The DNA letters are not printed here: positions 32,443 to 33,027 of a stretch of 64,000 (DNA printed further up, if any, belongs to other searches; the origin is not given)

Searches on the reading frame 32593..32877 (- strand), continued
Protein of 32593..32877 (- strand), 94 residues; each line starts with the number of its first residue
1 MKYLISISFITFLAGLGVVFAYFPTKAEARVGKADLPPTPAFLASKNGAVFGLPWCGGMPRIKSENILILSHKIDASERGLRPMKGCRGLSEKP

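Call 51: search_protein_families(library=ncbifam, proteins=[P0019, P0018, P0020, P0022, P0024, P0034, P0037, P0015], max_evalue=0.1)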
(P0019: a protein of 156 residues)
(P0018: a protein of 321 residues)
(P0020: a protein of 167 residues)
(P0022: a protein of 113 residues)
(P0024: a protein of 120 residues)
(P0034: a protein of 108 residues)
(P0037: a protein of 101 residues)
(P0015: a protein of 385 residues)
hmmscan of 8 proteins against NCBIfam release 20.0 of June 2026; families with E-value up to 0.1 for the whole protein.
P0019 (156 aa): 4 families
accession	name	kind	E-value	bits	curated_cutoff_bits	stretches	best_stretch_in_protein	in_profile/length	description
NF011964.0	PRK15435.1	equivalog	2.5e-09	36.6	345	2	50-98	34-81/354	bifunctional DNA-binding transcriptional regulator/O6-methylguanine-DNA methyltransferase Ada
NF051437.1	sunset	domain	1.5e-06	28.1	27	1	109-148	3-40/42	sunset domain-containing protein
NF051448.1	50S_L17_sunset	exception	0.026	14.2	280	0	31-85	177-227/229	50S ribosomal protein L17, sunset domain variant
NF052617.1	slr0373_blue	equivalog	0.034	14.1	100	0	111-137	56-82/113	slr0373 family blue light stress response protein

P0018 (321 aa): 10 families
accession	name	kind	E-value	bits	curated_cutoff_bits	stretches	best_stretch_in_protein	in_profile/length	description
NF051448.1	50S_L17_sunset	exception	2.4e-08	33.9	280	2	255-315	170-227/229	50S ribosomal protein L17, sunset domain variant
NF011964.0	PRK15435.1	equivalog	1.2e-07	31.1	345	1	285-321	39-74/354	bifunctional DNA-binding transcriptional regulator/O6-methylguanine-DNA methyltransferase Ada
NF051450.1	50S_L20_sunset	exception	6.4e-07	29.8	375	0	153-234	132-211/219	50S ribosomal protein L20, sunset domain variant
NF037973.1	metallo_SslE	exception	2.3e-06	25.3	3000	2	10-101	15-100/1519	lipoprotein metalloprotease SslE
NF051449.1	50S_L4_sunset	exception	8.8e-06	25.7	385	0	170-229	226-283/285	50S ribosomal protein L4, sunset domain variant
NF051451.1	30S_S2_sunset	exception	0.0015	17.7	710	0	178-229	325-374/382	30S ribosomal protein S2, sunset domain variant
NF051437.1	sunset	domain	0.012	15.7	27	0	193-229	3-37/42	sunset domain-containing protein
NF008084.0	PRK10819.1-5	equivalog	0.018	15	315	1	143-181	66-105/249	TonB system transport protein TonB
NF033186.1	internalin_K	exception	0.034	12.6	1100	1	58-105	509-556/604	class 1 internalin InlK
NF033216.1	lipo_YgdI_YgdR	subfamily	0.087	12.7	42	0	2-22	2-22/71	YgdI/YgdR family lipoprotein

P0020 (167 aa): 1 family
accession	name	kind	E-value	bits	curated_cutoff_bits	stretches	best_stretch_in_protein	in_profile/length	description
NF051437.1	sunset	domain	0.00021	21.2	27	1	143-162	23-42/42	sunset domain-containing protein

P0022 (113 aa): 1 family
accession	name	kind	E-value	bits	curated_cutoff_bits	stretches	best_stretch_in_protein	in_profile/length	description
NF051437.1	sunset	domain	0.032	14.3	27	1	92-108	26-42/42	sunset domain-containing protein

P0024 (120 aa): 3 families
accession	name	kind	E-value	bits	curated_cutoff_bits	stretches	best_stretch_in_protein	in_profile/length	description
NF051437.1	sunset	domain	7.1e-07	29.2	27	1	75-114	4-41/42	sunset domain-containing protein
NF051450.1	50S_L20_sunset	exception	0.0089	16.2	375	1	58-115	155-211/219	50S ribosomal protein L20, sunset domain variant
NF051448.1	50S_L17_sunset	exception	0.018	14.7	280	1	76-114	192-228/229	50S ribosomal protein L17, sunset domain variant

P0034 (108 aa): 3 families
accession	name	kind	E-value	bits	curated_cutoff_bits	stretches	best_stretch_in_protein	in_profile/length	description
NF051437.1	sunset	domain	0.0002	21.3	27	1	62-102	3-41/42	sunset domain-containing protein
NF051448.1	50S_L17_sunset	exception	0.02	14.5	280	1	43-102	172-228/229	50S ribosomal protein L17, sunset domain variant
NF011964.0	PRK15435.1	equivalog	0.053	12.5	345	1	66-106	34-73/354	bifunctional DNA-binding transcriptional regulator/O6-methylguanine-DNA methyltransferase Ada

P0037 (101 aa): 6 families
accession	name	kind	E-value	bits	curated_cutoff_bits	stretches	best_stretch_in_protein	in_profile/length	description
NF051437.1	sunset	domain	2.8e-06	27.3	27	1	77-96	23-42/42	sunset domain-containing protein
NF051450.1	50S_L20_sunset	exception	6.9e-06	26.4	375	1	40-97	157-212/219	50S ribosomal protein L20, sunset domain variant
NF051448.1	50S_L17_sunset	exception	0.00045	20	280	1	43-96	178-229/229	50S ribosomal protein L17, sunset domain variant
NF051449.1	50S_L4_sunset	exception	0.01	15.6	385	1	35-92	229-284/285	50S ribosomal protein L4, sunset domain variant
NF051433.1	ArfC_sunset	exception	0.045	14.3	100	1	35-94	101-158/160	channel accessory protein ArfC, sunset domain variant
NF051451.1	30S_S2_sunset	exception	0.049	12.7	710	1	45-95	330-378/382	30S ribosomal protein S2, sunset domain variant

P0015 (385 aa): 7 families
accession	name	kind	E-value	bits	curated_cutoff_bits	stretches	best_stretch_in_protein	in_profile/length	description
NF011964.0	PRK15435.1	equivalog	8.6e-13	48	345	2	284-322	39-76/354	bifunctional DNA-binding transcriptional regulator/O6-methylguanine-DNA methyltransferase Ada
NF033845.1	MSCRAMM_ClfB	exception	3.5e-06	25.3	999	1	232-276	547-591/871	MSCRAMM family adhesin clumping factor ClfB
NF047694.1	TnucaseNucIStaph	equivalog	0.00018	21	250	1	43-122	46-134/175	thermonuclease NucI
NF051437.1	sunset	domain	0.00036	20.5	27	0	275-314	3-40/42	sunset domain-containing protein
NF037973.1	metallo_SslE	exception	0.00044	17.7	3000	1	229-272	50-93/1519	lipoprotein metalloprotease SslE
NF011521.0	PRK14960.1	equivalog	0.0021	16.5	1228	1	210-269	389-444/702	DNA polymerase III subunit gamma/tau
NF051448.1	50S_L17_sunset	exception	0.0067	16.1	280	0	275-314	190-227/229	50S ribosomal protein L17, sunset domain variant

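Call 52: search_protein_families(library=pfam, proteins=[P0019, P0018, P0020, P0022, P0024, P0034, P0037, P0015], max_evalue=0.1)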
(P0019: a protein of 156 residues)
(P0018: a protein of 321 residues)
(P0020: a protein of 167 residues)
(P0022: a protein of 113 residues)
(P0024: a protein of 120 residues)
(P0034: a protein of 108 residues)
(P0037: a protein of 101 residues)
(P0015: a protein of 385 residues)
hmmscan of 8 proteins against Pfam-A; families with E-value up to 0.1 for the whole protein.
P0019 (156 aa): 2 families
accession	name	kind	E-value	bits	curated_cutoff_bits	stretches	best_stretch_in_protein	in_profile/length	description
PF02805.21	Ada_Zn_binding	-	1.5e-18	66.9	23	2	107-154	18-64/65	Metal binding domain of Ada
PF19746.4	DUF6233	-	0.00018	22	27.6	1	55-93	19-56/59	Family of unknown function (DUF6233)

P0018 (321 aa): 2 families
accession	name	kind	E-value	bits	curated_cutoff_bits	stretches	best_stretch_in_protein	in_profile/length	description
PF02805.21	Ada_Zn_binding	-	1.1e-13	51.4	23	3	274-321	18-64/65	Metal binding domain of Ada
PF19746.4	DUF6233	-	0.00013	22.4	27.6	0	199-236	16-52/59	Family of unknown function (DUF6233)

P0020 (167 aa): 2 families
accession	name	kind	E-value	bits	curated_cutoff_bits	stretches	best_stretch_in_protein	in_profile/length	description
PF02805.21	Ada_Zn_binding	-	5e-05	23.7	23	1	118-165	17-63/65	Metal binding domain of Ada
PF24364.1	DUF7520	-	0.046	14.2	27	0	37-75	1-39/78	Family of unknown function (DUF7520)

P0022 (113 aa): 1 family
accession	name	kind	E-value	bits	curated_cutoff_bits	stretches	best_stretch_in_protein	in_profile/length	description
PF02805.21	Ada_Zn_binding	-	2e-05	24.9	23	1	65-111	18-63/65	Metal binding domain of Ada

P0024 (120 aa): 2 families
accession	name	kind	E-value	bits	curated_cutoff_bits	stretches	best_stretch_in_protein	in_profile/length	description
PF02805.21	Ada_Zn_binding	-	4.1e-06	27.1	23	1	68-118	14-63/65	Metal binding domain of Ada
PF07453.19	NUMOD1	-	0.092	13.5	22.8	0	43-56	13-26/37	NUMOD1 domain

P0034 (108 aa): 1 family
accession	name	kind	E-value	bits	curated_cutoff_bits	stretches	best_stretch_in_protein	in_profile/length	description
PF02805.21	Ada_Zn_binding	-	3e-07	30.8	23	1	57-106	15-63/65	Metal binding domain of Ada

P0037 (101 aa): 1 family
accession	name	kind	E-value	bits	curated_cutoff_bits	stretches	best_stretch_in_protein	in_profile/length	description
PF02805.21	Ada_Zn_binding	-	0.0002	21.7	23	1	53-99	18-63/65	Metal binding domain of Ada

P0015 (385 aa): 3 families
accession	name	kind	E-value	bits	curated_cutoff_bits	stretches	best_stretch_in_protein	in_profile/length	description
PF02805.21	Ada_Zn_binding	-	1.9e-20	73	23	3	273-321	18-65/65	Metal binding domain of Ada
PF05887.16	Trypan_PARP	-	6.7e-08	33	100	2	220-269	59-111/134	Procyclic acidic repetitive protein (PARP)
PF00565.23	SNase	-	3.7e-07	31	21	1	63-130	2-69/107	Staphylococcal nuclease homologue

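Call 56: list_cluster_members(proteins=[P0020, P0021, P0022, P0024, P0030, P0034, P0037, P0019, P0002, P0013])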
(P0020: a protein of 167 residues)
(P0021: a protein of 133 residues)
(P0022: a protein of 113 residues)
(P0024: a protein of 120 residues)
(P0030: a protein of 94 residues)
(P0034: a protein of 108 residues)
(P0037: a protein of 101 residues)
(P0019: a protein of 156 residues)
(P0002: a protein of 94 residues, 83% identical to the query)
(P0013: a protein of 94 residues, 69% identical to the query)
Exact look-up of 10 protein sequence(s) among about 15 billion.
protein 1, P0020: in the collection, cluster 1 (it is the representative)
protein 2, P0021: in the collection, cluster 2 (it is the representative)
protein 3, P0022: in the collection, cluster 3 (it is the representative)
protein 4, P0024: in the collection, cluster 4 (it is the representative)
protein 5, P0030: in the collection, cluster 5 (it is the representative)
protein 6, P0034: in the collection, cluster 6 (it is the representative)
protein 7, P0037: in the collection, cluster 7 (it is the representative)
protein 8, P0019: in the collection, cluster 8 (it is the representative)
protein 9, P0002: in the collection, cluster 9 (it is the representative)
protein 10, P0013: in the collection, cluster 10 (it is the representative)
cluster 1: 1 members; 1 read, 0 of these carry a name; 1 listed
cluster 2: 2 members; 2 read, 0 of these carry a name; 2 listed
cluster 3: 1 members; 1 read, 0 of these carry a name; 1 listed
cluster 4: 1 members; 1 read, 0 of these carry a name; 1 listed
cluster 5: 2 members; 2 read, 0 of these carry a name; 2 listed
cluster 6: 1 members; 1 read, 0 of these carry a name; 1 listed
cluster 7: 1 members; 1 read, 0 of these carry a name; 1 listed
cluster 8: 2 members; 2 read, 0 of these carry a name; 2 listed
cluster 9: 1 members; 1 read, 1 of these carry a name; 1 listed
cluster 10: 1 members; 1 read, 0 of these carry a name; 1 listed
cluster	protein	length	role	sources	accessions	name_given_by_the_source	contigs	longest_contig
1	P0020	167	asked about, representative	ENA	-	-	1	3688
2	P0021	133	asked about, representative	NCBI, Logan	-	-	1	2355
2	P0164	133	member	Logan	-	-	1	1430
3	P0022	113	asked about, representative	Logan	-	-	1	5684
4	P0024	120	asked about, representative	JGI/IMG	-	-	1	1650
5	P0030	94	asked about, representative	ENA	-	-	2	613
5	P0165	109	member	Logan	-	-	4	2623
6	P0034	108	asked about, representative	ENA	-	-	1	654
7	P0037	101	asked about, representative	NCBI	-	-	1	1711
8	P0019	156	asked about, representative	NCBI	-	-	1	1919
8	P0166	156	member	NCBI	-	-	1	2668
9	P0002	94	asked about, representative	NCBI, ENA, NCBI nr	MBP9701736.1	MAG: hypothetical protein KBD47_01985 [Candidatus Pacebacteria bacterium] | hypothetical protein [Candidatus Paceibacterota bacterium]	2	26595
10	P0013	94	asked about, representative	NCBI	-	-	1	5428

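Call 60: search_solved_structures(query=A3, max_evalue=1, show_alignments=2)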
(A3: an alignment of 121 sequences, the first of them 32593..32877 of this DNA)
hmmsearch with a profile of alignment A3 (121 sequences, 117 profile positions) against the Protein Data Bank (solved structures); distinct sequences matched with E-value up to 1: 6.
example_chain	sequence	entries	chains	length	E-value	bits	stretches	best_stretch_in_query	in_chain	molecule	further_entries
1adn_A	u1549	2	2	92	0.0016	21.7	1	62-115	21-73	N-ADA 10 | ADA REGULATORY PROTEIN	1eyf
1zgw_A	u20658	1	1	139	0.0035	20.6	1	63-115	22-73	Ada polyprotein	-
1wpk_A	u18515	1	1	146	0.0037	20.5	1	63-115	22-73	ADA regulatory protein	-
1u8b_A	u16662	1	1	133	0.0037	20.5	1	65-115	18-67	Ada polyprotein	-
3juu_A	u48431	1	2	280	0.18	15.1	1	55-84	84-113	porphyranase B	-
3idv_A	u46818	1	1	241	0.36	14.1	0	68-92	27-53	Protein disulfide-isomerase A4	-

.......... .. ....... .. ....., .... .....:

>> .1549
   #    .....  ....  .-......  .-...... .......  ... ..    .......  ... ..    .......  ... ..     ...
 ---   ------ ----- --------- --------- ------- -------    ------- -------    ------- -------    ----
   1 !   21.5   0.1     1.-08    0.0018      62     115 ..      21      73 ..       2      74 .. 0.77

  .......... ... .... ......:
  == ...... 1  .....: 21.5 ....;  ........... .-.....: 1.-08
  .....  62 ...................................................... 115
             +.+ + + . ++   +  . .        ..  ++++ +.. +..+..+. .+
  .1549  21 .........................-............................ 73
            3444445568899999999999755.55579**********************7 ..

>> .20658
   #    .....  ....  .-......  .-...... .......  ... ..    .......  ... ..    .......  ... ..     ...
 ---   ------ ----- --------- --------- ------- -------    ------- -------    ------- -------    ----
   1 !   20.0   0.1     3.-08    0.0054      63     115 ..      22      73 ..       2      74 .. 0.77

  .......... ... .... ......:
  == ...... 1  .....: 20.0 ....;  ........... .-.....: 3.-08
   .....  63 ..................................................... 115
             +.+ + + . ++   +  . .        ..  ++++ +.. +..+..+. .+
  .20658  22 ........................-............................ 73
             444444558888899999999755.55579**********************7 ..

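Call 65: predict_structure(alignment_id=A3)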
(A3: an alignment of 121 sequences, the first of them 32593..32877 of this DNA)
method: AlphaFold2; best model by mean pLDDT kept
length: 94 residues; sequences in the alignment: 121
mean_pLDDT: 79.1   pTM: 0.48
mean pLDDT of the five models: 79.1, 78.3, 77.9, 77.1, 76.9
residues with pLDDT >= 90: 16; 70-90: 55; 50-70: 14; < 50: 9
segments of 3 or more residues with pLDDT < 50: 32-37
pLDDT, mean of each block of 10 residues (from residue 1): 87 88 61 52 88 86 88 86 85 55
secondary structure, 60 per line:
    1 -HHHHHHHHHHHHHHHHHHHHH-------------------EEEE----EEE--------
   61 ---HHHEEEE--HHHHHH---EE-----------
elements in order: H2-22 E42-45 E50-52 E67-70 H73-78

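Call 69: fold_search(model_id=the predicted structure, library=pdb)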
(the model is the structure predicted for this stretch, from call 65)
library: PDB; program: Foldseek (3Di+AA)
matches with E <= 10: 13; with E <= 0.001: 0
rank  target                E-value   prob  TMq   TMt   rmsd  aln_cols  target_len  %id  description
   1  1u8b_A                1.0e-02  1.00  0.48  0.35   2.6        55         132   24  Crystal structure of the methylated N-ADA/DNA complex (released 2005-10-11)
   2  1zgw_MODEL_1_A        1.1e-01  0.99  0.44  0.31   2.1        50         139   24  NMR structure of E. Coli Ada protein in complex with DNA (released 2005-10-18)
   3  1wpk_MODEL_1_A        1.6e-01  0.96  0.44  0.30   2.9        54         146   22  Methylated Form of N-terminal Transcriptional Regulator Domain of Escherichia Coli Ada Protein (released 2005-09-13)
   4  1adn_MODEL_1_A        2.6e-01  0.85  0.41  0.42   6.2        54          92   24  SOLUTION STRUCTURE OF THE DNA METHYLPHOSPHOTRIESTER REPAIR DOMAIN OF ESCHERICHIA COLI ADA (released 1994-01-31)
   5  3bsu_G                3.2e+00  0.11  0.28  0.45   3.9        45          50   16  Hybrid-binding domain of human RNase H1 in complex with 12-mer RNA/DNA (released 2008-03-25)
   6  2kdx_MODEL_1_A        5.8e+00  0.07  0.21  0.17   4.5        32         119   19  Solution structure of HypA protein (released 2009-10-20)
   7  9sia_C                5.8e+00  0.01  0.17  0.15   6.9        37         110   19  Crystal structure of human Signal Regulatory Protein 2 (SIRP) alpha V2 in complex with L-Tryptophane (released 2026-01-28)
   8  3bsu_F                6.2e+00  0.05  0.26  0.41   4.9        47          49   13  Hybrid-binding domain of human RNase H1 in complex with 12-mer RNA/DNA (released 2008-03-25)
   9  6hnb_A                7.1e+00  0.01  0.12  0.04  12.5        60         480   18  Crystal structure of aminotransferase Aro8 from Candida albicans (released 2019-02-20)
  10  3oha_A                8.8e+00  0.04  0.21  0.05   5.4        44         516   11  Yeast DNA polymerase eta inserting dCTP opposite an 8oxoG lesion (released 2010-12-22)
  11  1vkz_A                8.8e+00  0.02  0.19  0.06   4.2        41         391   22  Crystal structure of Phosphoribosylamine--glycine ligase (TM1250) from Thermotoga maritima at 2.30 A resolution (released 2004-08-24)
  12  8iue_B                9.4e+00  0.02  0.23  0.03  11.6        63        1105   14  RNA polymerase III pre-initiation complex melting complex 1 (released 2023-05-24)
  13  5kax_A                9.4e+00  0.01  0.18  0.12  10.0        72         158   18  The structure of CTR107 protein bound to RHODAMINE 6G (released 2016-08-24)

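Call 72: find_related_loci(query=A1, collection=genome_contigs, flank=2500)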
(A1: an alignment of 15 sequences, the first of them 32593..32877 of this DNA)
Query A1 (94 aa) in genome_contigs; peptide patterns used: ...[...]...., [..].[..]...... (x = any residue, [..] = any of these).
31 stretches matched a pattern; 2 encode a relative of the query (tblastn E <= 1e-3); 2 distinct loci.
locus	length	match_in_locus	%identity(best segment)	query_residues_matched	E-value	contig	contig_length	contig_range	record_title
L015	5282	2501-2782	83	1-94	2e-52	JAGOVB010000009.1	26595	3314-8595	MAG: Candidatus Paceibacterota bacterium isolate Gw_Eff_bin_536 Gw_Eff_3492_length_26595_cov_8.513564, whole genome shot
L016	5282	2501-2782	50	1-94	3e-30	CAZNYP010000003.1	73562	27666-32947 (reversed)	MAG TPA_asm: uncultured Candidatus Saccharibacteria bacterium isolate SRP219642_co7_62 genome assembly, contig: NODE_435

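Call 75: find_encoding_contigs(protein=P0022, flank=3000, max_places=2)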
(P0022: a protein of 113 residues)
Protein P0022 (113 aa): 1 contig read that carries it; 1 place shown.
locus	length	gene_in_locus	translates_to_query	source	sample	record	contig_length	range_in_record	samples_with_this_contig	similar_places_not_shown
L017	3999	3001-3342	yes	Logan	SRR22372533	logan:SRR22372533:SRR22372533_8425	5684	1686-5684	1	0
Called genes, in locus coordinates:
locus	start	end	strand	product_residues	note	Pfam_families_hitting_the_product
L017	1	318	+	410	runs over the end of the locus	PF00595:PDZ, PF13180:PDZ_2, PF17820:PDZ_6, PF03572:Peptidase_S41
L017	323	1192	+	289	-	PF00892:EamA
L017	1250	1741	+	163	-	PF00486:Trans_reg_C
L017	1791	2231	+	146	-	PF01281:Ribosomal_L9_N, PF03948:Ribosomal_L9_C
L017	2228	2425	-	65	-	-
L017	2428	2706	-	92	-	-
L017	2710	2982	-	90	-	PF01016:Ribosomal_L27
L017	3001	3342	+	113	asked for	PF02805:Ada_Zn_binding (faint)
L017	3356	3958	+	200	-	PF00929:RNase_T, PF16473:Rv2179c-like (faint)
